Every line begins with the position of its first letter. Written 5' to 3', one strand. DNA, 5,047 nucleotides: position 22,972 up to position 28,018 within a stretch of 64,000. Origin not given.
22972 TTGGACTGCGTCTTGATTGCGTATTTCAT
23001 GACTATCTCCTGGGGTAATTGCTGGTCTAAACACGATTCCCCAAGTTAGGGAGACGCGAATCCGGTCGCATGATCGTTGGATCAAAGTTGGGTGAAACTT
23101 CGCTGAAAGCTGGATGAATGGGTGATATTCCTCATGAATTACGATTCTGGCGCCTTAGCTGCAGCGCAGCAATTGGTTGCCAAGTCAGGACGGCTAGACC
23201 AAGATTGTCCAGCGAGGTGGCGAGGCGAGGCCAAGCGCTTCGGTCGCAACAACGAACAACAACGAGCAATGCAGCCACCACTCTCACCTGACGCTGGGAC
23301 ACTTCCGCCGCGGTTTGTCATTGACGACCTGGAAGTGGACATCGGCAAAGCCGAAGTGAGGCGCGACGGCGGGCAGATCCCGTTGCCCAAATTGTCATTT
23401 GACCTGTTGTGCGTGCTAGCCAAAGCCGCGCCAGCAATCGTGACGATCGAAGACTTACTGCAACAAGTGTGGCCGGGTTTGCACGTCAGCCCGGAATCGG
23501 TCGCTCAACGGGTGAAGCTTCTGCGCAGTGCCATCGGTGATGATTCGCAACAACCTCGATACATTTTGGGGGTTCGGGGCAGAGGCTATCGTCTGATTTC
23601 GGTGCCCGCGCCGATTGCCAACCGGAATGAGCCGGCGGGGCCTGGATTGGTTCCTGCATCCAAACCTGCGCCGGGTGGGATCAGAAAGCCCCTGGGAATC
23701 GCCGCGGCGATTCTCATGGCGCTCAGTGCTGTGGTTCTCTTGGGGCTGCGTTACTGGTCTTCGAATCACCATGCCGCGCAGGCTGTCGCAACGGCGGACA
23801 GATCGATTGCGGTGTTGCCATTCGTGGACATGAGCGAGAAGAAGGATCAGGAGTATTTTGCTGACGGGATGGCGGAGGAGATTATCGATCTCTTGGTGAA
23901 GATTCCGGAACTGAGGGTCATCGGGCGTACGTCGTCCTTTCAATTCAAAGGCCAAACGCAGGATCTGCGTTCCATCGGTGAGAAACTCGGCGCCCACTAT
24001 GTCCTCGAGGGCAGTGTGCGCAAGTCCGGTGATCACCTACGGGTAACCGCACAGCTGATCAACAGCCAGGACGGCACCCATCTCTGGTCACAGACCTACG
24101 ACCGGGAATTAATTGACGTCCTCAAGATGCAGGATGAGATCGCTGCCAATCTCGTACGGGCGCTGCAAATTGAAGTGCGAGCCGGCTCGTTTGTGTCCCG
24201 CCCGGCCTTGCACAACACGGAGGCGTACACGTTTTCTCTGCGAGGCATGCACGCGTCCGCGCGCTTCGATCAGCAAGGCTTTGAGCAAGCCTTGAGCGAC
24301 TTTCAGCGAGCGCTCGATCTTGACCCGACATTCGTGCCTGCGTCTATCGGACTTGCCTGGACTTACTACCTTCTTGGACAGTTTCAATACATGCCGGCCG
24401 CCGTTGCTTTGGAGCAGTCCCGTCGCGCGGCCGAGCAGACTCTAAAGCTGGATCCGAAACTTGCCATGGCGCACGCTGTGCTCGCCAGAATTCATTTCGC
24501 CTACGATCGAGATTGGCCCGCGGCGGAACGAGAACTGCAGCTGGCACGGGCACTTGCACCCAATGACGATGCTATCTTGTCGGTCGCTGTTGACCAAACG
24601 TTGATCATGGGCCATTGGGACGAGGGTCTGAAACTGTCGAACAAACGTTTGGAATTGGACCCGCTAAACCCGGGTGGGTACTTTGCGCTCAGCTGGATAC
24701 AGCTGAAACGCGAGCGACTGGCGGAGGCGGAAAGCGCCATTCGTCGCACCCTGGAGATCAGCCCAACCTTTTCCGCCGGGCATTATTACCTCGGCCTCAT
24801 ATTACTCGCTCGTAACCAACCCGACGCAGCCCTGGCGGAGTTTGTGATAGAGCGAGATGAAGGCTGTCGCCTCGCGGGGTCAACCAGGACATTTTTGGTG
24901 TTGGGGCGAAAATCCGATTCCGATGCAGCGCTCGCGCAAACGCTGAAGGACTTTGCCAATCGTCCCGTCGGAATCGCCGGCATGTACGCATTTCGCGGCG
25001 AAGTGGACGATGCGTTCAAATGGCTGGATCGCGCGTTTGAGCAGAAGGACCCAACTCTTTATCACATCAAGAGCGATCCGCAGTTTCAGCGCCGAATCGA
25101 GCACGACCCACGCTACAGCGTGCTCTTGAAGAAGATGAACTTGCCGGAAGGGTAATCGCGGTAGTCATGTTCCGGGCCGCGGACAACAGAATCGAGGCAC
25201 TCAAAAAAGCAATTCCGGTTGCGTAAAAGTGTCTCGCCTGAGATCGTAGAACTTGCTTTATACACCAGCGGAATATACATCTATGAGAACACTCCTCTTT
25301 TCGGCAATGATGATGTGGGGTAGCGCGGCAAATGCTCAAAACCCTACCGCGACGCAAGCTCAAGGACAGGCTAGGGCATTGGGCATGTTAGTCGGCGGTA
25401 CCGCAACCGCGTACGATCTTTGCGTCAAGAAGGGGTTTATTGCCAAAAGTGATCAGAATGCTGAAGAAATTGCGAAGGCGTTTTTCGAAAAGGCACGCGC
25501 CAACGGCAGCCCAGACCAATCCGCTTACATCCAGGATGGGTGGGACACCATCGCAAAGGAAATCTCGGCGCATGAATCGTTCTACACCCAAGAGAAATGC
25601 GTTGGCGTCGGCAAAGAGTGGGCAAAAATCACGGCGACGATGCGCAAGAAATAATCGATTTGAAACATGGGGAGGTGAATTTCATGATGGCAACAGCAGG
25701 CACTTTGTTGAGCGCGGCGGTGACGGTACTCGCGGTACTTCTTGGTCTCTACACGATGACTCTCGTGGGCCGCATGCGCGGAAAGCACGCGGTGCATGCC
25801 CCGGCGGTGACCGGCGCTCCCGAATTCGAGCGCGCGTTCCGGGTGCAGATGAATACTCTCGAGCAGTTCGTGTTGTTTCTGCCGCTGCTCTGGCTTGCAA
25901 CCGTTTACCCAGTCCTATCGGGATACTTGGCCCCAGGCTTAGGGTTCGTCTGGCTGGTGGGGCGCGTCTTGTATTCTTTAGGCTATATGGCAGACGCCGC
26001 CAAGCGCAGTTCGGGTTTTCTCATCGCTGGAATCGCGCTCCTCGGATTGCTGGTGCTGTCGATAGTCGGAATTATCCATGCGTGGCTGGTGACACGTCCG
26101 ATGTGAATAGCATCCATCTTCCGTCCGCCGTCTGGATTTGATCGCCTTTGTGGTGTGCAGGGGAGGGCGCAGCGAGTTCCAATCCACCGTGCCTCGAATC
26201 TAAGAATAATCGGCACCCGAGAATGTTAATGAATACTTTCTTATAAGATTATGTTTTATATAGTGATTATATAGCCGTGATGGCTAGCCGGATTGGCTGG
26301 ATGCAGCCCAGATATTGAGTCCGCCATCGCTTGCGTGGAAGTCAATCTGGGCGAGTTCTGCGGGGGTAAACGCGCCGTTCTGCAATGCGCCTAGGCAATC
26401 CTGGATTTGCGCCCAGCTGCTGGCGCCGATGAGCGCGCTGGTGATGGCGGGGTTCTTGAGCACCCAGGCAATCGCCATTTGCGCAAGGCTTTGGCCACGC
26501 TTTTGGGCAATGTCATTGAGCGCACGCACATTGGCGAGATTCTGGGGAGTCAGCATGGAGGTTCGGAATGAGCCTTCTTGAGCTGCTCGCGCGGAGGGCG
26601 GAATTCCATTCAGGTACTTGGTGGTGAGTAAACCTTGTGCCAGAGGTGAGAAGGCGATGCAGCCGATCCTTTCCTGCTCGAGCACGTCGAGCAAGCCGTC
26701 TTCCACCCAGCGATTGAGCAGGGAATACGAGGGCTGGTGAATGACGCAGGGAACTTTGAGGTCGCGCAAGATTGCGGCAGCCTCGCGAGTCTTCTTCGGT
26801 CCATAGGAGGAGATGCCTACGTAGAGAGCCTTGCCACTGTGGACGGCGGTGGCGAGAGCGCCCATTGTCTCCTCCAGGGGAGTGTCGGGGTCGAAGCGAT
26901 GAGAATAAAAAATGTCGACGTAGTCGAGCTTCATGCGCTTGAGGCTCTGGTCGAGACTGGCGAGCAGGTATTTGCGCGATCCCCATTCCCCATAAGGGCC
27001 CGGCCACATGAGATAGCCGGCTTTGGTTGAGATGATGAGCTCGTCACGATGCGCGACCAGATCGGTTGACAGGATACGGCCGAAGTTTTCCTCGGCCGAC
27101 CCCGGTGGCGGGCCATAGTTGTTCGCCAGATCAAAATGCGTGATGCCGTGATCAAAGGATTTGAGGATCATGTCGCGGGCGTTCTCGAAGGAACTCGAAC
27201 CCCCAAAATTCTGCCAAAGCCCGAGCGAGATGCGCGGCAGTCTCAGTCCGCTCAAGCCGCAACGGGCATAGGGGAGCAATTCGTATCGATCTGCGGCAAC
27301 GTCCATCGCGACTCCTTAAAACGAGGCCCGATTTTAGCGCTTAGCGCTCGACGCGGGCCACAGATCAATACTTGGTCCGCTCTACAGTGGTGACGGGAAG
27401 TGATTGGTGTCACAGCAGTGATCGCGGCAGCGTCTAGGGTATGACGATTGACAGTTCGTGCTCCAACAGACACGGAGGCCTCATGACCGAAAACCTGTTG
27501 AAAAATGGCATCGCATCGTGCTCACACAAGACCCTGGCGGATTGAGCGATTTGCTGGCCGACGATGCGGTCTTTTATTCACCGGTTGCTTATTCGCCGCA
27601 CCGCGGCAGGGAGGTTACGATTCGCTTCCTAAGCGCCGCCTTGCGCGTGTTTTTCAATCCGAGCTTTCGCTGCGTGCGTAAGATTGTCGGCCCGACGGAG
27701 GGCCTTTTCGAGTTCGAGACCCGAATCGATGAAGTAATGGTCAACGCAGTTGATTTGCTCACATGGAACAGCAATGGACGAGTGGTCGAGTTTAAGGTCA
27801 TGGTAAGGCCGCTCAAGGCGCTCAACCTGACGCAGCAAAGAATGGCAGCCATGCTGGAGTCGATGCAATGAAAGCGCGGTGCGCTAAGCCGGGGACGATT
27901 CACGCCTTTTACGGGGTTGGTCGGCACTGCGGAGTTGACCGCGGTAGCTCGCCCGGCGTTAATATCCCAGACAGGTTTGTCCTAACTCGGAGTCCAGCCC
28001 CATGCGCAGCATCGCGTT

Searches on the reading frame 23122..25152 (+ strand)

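Call 14: search_protein_families(library=pfam, proteins=[window:23122-25152:+], max_evalue=0.001)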
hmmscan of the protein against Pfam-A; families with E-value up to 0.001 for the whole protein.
window:23122-25152:+ (677 aa): 10 families
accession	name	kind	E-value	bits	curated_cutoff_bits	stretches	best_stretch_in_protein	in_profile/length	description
PF13431.12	TPR_17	-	2.2e-15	56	24.4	0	541-571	3-33/34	Tetratricopeptide repeat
PF00486.34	Trans_reg_C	-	4.6e-14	52.7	26.2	1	85-158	3-77/77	Transcriptional regulatory protein, C terminal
PF14559.12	TPR_19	-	2.9e-11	44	25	1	384-421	4-41/68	Tetratricopeptide repeat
PF07719.23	TPR_2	-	8.7e-11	41.5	27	0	519-549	3-33/34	Tetratricopeptide repeat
PF13424.12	TPR_12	-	7.5e-10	39.3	30.1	0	377-420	9-53/77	Tetratricopeptide repeat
PF00515.34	TPR_1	-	7.1e-09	35.6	27.8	0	387-404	17-34/34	Tetratricopeptide repeat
PF13432.12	TPR_16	-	1.4e-07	32.3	32.7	0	522-574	2-54/65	Tetratricopeptide repeat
PF13414.12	TPR_11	-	4e-07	30.1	26.8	0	380-419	3-42/42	TPR repeat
PF13428.12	TPR_14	-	1.1e-05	26.1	23.5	0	619-644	8-32/44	Tetratricopeptide repeat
PF17680.6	FlgO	-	0.00032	21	22.6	0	226-319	18-116/130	FlgO protein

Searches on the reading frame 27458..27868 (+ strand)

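Call 14: search_protein_families(library=pfam, proteins=[window:27458-27868:+], max_evalue=0.001)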
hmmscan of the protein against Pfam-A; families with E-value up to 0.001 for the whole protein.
window:27458-27868:+ (137 aa): 1 family
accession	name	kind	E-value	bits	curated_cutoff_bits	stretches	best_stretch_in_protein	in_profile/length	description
PF12680.13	SnoaL_2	-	6.2e-08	33.6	27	1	14-111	1-101/102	SnoaL-like domain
